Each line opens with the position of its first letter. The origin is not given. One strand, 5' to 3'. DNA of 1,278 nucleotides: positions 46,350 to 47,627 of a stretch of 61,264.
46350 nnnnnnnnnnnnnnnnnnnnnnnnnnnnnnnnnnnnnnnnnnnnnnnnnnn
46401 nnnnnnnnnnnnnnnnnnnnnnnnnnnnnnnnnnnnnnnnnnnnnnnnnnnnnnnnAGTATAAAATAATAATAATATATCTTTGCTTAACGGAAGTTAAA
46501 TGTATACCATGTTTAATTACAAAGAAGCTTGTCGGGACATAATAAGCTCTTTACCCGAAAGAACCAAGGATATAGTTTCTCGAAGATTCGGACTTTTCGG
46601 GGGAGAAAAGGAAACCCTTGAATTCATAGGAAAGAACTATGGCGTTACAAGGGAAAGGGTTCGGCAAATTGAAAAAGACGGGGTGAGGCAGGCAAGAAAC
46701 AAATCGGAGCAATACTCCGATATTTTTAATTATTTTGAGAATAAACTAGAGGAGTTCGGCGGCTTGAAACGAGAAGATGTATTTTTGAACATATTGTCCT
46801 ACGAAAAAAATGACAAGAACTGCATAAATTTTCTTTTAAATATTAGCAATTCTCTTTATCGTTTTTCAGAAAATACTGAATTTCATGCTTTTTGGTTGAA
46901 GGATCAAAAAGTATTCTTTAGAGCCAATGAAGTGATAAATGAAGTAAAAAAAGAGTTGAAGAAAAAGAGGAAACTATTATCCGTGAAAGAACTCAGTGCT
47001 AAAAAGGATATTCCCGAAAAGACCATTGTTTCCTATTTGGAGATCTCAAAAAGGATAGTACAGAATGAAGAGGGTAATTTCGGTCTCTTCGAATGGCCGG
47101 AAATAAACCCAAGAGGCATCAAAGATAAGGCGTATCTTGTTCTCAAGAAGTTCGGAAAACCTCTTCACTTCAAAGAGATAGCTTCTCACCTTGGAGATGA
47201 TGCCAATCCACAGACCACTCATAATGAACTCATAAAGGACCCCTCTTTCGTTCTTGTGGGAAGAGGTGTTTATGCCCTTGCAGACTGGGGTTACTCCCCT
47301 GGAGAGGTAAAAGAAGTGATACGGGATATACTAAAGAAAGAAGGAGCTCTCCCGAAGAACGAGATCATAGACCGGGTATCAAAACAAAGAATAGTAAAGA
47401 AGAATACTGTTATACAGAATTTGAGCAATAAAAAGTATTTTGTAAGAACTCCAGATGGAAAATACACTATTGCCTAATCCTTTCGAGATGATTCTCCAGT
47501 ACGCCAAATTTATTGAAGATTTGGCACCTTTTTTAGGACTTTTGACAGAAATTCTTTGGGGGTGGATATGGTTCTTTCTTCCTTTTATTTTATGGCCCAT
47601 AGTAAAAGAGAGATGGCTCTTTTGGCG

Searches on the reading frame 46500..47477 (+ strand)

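Call 92: search_protein_families(library=pfam, proteins=[window:46500-47477:+], max_evalue=0.00001)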
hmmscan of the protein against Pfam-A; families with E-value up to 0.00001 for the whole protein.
window:46500-47477:+ (325 aa): 2 families
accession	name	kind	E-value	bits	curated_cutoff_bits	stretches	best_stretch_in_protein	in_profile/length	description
PF04545.22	Sigma70_r4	-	1.3e-14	53.8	24.1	1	15-64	2-47/50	Sigma-70, region 4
PF05066.19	HARE-HTH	-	4.9e-08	33.7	25.9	0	207-263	3-71/71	HB1, ASXL, restriction endonuclease HTH domain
